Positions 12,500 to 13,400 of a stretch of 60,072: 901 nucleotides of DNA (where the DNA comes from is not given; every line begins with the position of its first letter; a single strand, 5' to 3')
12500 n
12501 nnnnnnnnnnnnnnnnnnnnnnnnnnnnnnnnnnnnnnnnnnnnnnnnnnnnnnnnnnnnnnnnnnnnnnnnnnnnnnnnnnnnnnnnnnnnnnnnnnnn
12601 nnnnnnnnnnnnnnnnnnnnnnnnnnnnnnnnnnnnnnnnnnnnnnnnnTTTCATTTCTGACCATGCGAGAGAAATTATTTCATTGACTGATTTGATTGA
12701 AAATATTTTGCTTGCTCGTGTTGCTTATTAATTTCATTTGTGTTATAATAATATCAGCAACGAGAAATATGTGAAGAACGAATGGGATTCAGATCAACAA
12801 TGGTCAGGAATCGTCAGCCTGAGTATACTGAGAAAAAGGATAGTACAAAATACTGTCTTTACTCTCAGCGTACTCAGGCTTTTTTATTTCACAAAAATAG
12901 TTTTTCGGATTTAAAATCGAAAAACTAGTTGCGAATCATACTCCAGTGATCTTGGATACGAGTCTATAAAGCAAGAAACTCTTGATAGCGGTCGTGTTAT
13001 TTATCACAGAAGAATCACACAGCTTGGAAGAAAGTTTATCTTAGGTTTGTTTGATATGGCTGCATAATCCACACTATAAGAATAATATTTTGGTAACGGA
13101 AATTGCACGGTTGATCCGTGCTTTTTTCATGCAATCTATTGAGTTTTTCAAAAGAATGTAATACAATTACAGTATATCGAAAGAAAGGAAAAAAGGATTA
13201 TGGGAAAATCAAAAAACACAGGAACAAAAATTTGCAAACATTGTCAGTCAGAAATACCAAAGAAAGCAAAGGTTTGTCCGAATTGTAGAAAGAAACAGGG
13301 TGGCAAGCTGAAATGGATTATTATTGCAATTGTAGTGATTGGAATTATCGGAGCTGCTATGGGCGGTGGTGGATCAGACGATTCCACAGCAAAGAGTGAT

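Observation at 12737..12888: Duplicated conserved leader RNA with extended -10 promoter and intrinsic terminator (copy A; copy B at 19688..19836)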

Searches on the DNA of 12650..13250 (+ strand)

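Call 5: search_rna_families(source=window, start=12650, end=13250, threshold=evalue, max_evalue=10, show_alignments=3)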
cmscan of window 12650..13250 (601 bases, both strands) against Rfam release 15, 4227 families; matches with E-value up to 10: 7.
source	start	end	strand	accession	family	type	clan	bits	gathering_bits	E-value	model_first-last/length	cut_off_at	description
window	12815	12880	-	RF00909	mir-883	Gene; miRNA;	-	24.9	85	0.012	1-77/77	no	mir-883 microRNA precursor family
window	13055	13132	+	RF02071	STnc280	Gene; sRNA;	-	23.1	80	0.11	1-83/83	no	Salmonella enterica sRNA STnc280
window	12819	12877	+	RF00331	snoZ169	Gene; snRNA; snoRNA; CD-box;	-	19.5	55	1.3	1-69/69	no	Small nucleolar RNA Z169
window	12732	12881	+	RF04338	Plastid-psbJ-2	Cis-reg;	CL00152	16.5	65.6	1.5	1-144/144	no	Plastid-psbJ-2 3UTR RNA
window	12815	12881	-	RF03205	mir-1898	Gene; miRNA;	-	15.8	78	6.8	1-61/61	no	mir-1898 microRNA precursor family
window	12811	12889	+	RF00908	MIR529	Gene; miRNA;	-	15.1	75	1.7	1-131/131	no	MIR529 microRNA precursor family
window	13026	13133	+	RF00558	L20_leader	Cis-reg; leader;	-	13.9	58.7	7.2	1-127/127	no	Ribosomal protein L20 leader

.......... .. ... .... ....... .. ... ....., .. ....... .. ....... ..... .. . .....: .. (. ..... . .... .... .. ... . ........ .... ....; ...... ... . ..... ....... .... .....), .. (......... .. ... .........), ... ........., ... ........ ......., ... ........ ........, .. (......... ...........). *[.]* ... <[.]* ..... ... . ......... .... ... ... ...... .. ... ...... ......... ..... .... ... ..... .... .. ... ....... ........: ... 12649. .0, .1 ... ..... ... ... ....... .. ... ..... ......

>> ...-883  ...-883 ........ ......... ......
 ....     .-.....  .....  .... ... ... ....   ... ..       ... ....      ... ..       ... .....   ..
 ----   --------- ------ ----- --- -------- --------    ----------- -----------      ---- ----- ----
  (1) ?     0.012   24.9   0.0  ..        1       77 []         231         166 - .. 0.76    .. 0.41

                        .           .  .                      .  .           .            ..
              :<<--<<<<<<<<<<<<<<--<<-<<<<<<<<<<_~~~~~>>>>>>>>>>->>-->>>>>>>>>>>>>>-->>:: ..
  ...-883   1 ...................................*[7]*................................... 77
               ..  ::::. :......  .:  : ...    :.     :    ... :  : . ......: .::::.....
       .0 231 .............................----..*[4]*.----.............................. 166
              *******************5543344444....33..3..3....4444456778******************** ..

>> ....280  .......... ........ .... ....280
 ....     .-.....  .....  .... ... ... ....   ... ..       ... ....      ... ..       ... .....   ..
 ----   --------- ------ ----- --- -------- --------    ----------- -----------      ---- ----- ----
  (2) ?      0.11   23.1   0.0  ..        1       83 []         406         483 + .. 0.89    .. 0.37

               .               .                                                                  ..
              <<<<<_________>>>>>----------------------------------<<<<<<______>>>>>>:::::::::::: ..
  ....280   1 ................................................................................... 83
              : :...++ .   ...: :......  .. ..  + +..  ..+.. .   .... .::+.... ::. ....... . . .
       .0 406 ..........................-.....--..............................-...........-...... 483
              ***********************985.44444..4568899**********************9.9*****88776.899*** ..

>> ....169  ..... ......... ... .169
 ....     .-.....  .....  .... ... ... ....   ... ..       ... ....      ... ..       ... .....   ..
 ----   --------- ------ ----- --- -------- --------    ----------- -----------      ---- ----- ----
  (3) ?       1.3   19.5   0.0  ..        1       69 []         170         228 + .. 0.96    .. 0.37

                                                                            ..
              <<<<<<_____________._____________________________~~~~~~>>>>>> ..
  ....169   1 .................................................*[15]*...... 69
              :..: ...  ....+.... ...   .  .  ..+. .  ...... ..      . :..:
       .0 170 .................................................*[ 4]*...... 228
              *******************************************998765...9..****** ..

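Call 46: search_dna_similar(query=window:12700-12930:+, collection=phages, mode=distant, max_rows=15, max_evalue=1)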
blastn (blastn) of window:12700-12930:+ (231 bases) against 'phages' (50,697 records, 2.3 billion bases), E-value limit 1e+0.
Records with a match: 60; places in all: 60; records where one place covers at least 80% of the query: 0.
Best place of each record, by identity: 95-99% 57; 80-90% 3.
By first word of the organism name: Escherichia 46; Campylobacter 4; Justusliebigvirus 3; Vibrio 2; Bacteriophage 1; Enterobacteria 1; Enterococcus 1; Salmonella 1; Serratia 1.
By host as written in the record: Escherichia coli 12; Escherichia coli K-12 MG1655 8; - 7; Campylobacter jejuni 4; Escherichia coli K-12 4; Escherichia sp. 3; Vibrio lentus 2; Escherichia coli K92 2; and 16 more.
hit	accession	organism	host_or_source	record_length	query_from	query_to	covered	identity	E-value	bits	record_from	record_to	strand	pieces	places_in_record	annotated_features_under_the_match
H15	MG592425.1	Vibrio phage 1.042.O._10N.286.45.B8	Vibrio lentus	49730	9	48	17%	85.0%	8e-1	39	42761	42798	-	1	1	arc-type ribbon-helix-helix protein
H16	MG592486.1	Vibrio phage 1.112.O._10N.286.46.B11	Vibrio lentus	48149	9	48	17%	85.0%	8e-1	39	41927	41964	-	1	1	arc-type ribbon-helix-helix protein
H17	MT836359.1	Bacteriophage sp.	human fecal samples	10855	176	204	13%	89.7%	8e-1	40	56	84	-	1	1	record has no annotation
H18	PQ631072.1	Escherichia phage EC.P2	Escherichia coli CVCC198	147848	143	166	10%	95.8%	8e-1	40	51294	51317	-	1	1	hypothetical protein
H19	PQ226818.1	Escherichia phage vB_EcoM_AMO3598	Escherichia sp.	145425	143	166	10%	95.8%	8e-1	40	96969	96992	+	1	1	hypothetical protein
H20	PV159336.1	Escherichia phage W22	Escherichia sp.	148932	143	166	10%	95.8%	8e-1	40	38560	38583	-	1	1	W22000085: hypothetical protein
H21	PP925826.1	Escherichia phage Antha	Escherichia coli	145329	143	166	10%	95.8%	8e-1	40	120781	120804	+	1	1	hypothetical protein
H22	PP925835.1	Escherichia phage Nernie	Escherichia coli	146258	143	166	10%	95.8%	8e-1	40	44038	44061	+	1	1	hypothetical protein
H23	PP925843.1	Escherichia phage VivaForever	Escherichia coli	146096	143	166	10%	95.8%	8e-1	40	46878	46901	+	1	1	hypothetical protein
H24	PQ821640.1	Escherichia phage SD2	Escherichia sp.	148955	143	166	10%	95.8%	8e-1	40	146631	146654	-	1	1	SD2000243: hypothetical protein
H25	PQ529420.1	Escherichia phage Eryne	Escherichia coli UTI89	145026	143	166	10%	95.8%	8e-1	40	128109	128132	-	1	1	hypothetical protein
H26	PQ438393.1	Escherichia phage vB_Eco_J-01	Escherichia coli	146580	143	166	10%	95.8%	8e-1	40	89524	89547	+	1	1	hypothetical protein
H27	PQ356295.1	Escherichia phage KKE7M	Escherichia coli W3350 (Yale CGSC)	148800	143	166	10%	95.8%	8e-1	40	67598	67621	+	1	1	hypothetical protein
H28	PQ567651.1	Escherichia phage cardinal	Escherichia coli E008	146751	143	166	10%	95.8%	8e-1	40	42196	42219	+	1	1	hypothetical protein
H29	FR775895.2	Escherichia phage phi92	Escherichia coli K92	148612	143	166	10%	95.8%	8e-1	40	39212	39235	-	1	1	PHI92_gene_086: Phi92_gp086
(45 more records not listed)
